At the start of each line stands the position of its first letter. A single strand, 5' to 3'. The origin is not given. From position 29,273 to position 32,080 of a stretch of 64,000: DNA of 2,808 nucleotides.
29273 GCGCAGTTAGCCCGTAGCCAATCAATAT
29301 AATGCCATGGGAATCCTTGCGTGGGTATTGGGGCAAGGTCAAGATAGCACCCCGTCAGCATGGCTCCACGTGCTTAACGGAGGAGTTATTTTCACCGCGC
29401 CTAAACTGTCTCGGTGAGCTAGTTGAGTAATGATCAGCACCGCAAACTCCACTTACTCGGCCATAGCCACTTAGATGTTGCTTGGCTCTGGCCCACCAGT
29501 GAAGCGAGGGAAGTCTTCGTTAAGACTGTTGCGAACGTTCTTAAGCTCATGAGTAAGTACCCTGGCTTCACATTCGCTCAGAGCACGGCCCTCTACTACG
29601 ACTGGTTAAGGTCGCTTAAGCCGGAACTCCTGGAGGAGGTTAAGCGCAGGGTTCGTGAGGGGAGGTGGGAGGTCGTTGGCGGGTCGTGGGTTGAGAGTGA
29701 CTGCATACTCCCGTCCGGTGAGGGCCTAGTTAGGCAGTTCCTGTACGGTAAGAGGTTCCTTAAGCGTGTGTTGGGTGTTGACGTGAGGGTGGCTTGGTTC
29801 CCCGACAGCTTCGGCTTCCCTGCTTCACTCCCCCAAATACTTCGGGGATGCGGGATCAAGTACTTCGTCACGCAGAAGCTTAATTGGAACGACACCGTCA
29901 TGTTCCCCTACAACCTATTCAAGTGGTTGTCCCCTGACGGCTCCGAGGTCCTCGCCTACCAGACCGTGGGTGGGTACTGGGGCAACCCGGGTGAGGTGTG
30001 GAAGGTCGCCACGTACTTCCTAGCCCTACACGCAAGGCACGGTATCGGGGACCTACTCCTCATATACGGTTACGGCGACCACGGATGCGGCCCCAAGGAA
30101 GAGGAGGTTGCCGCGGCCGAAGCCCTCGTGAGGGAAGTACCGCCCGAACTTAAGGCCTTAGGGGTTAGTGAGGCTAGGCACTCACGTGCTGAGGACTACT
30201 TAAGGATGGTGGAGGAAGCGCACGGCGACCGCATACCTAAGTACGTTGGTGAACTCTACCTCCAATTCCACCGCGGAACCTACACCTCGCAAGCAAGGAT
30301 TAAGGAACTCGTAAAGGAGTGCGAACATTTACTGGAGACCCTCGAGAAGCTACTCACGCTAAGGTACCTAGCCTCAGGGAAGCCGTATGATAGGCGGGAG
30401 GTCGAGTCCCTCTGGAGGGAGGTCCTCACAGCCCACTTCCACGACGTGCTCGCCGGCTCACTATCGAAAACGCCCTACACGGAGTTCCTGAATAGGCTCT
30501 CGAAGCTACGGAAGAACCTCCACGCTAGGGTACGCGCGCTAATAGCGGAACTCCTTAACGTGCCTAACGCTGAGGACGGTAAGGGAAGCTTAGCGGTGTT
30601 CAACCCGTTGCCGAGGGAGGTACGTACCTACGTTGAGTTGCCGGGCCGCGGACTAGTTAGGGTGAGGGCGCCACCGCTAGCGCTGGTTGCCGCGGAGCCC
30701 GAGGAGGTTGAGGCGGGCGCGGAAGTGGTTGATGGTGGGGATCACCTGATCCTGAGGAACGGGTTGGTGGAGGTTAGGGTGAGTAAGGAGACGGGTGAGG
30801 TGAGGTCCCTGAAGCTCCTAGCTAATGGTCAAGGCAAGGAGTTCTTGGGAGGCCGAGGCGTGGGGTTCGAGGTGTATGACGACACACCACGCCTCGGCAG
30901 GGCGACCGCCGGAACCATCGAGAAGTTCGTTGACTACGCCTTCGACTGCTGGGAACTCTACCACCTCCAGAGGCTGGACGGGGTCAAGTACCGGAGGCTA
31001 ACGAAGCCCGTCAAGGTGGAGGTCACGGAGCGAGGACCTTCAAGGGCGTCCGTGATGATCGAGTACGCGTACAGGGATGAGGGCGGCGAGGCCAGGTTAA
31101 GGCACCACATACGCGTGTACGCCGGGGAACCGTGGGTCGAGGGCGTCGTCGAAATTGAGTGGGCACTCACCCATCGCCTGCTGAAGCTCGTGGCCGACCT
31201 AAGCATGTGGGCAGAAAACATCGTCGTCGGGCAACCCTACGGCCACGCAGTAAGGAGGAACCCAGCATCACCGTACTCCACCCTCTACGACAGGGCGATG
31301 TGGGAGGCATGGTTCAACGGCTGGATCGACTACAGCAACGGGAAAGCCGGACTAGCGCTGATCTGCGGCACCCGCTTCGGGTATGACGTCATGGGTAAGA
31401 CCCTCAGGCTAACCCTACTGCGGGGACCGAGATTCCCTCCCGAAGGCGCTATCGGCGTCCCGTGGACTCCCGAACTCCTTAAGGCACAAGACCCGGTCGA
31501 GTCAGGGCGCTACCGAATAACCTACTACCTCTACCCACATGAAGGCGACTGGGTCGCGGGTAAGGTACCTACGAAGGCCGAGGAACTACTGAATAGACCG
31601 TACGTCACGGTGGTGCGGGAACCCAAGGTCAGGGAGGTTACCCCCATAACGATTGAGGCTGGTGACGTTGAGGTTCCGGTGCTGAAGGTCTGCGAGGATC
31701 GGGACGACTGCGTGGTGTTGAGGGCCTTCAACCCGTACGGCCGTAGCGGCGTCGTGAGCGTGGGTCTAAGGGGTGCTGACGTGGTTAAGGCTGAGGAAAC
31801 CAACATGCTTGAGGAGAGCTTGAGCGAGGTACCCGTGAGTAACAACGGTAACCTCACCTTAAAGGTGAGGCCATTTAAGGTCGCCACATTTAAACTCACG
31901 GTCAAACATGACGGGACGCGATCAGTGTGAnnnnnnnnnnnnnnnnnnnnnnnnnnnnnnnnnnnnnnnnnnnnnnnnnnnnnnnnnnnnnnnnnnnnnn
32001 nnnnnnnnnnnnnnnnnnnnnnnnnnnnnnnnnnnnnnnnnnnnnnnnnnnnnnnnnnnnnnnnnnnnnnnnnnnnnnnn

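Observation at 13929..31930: Putative archaeal glycan/glycopeptide utilisation locus (beta- and alpha-mannosidase, GlcNAc-type kinase, Opp-type importer)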

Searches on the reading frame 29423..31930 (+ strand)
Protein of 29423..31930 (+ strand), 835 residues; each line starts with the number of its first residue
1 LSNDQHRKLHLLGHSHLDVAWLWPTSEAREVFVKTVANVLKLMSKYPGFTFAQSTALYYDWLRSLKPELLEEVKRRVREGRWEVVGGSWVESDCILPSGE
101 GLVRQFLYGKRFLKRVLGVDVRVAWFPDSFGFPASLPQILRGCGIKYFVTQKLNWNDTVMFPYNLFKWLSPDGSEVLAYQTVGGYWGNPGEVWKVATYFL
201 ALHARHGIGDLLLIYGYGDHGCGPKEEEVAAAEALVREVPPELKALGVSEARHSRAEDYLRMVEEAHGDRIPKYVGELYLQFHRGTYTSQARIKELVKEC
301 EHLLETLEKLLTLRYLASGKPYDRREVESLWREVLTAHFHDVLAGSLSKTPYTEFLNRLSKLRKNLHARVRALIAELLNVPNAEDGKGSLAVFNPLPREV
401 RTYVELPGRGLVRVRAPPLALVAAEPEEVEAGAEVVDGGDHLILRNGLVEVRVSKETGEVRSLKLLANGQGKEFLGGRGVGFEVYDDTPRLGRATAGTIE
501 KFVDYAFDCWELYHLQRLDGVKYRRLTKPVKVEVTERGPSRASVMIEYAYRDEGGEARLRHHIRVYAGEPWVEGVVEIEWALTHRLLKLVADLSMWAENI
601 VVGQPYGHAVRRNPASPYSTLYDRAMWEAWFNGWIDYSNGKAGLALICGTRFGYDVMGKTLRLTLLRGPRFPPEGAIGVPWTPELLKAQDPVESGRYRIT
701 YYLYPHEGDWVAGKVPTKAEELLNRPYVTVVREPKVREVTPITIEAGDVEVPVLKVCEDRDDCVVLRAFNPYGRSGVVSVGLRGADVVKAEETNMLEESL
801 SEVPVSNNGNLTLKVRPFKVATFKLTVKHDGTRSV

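Call 4: search_protein_families(library=pfam, proteins=[window:29423-31930:+])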
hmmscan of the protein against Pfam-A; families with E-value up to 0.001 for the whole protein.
window:29423-31930:+ (835 aa): 5 families
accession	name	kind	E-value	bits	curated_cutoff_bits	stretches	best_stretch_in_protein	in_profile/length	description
PF01074.27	Glyco_hydro_38N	-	1.2e-70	238.5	25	1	8-274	1-269/270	Glycosyl hydrolases family 38 N-terminal domain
PF07748.19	Glyco_hydro_38C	-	1.2e-25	91.4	25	1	444-672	1-203/206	Glycosyl hydrolases family 38 C-terminal domain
PF09261.16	Alpha-mann_mid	-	1.3e-17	64.1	31.1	1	281-375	1-94/96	Alpha mannosidase middle domain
PF17677.7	Glyco_hydro38C2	-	6.7e-11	42.6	22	1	751-823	4-72/72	Glycosyl hydrolases family 38 C-terminal beta sandwich domain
PF03065.20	Glyco_hydro_57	-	0.00059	19.7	21.2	0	38-156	54-174/291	Glycosyl hydrolase family 57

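Call 9: search_protein_families(library=ncbifam, max_evalue=0.01, proteins=[window:29423-31930:+])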
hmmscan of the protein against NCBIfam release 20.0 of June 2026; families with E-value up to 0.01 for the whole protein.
window:29423-31930:+ (835 aa): 1 family
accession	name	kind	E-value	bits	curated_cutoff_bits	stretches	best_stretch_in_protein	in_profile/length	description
NF007331.0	PRK09819.1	equivalog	7.7e-40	136.5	1138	1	6-406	3-401/885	mannosylglycerate hydrolase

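Call 17: search_solved_structures(query=window:29423-31930:+, max_evalue=0.00001)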
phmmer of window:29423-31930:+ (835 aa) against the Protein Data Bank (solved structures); distinct sequences matched with E-value up to 0.00001: 20.
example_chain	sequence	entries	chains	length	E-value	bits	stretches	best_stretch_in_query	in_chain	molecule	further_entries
6lz1_A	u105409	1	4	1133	1.8e-90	307.6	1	5-826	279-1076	Ams1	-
7dd9_A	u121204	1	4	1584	5.3e-90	306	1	5-827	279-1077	Alpha-mannosidase,ZZ-type zinc finger-containing protein P35G2.11c,Maltose/maltodextrin-bi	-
7vqo_A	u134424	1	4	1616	1.2e-85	291.6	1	9-829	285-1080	Ams1, Nbr1 and malE fusion protein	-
7ufs_A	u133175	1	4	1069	1.9e-75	257.8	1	12-799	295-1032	Alpha-mannosidase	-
5jm0_A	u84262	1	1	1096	8.2e-75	255.7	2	10-352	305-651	Alpha-mannosidase,Alpha-mannosidase,Alpha-mannosidase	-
7ufr_A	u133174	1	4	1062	2.7e-74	254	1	9-351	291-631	Alpha-mannosidase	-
7ufu_A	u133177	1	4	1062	3.6e-73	250.3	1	9-351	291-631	Alpha-mannosidase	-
7uft_A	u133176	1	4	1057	1.5e-72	248.3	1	8-801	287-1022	Alpha-mannosidase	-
3lvt_A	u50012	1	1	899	2.2e-20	75.6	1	6-347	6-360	Glycosyl hydrolase, family 38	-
5kbp_A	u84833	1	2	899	2.2e-20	75.6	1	6-347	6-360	Glycosyl hydrolase, family 38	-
2wyh_A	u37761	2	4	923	1.2e-15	60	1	7-368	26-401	ALPHA-MANNOSIDASE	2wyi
1hty_A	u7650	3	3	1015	8.7e-09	37.3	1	6-155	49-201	ALPHA-MANNOSIDASE II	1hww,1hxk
6rpc_A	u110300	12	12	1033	9.1e-09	37.2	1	6-155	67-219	Alpha-mannosidase 2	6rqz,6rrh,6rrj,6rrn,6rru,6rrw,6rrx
1ps3_A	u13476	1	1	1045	9.3e-09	37.2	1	6-155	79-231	Alpha-mannosidase II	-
1qwu_A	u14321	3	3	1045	9.4e-09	37.2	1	6-155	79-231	Alpha-mannosidase II | Alpha-mannosidase 2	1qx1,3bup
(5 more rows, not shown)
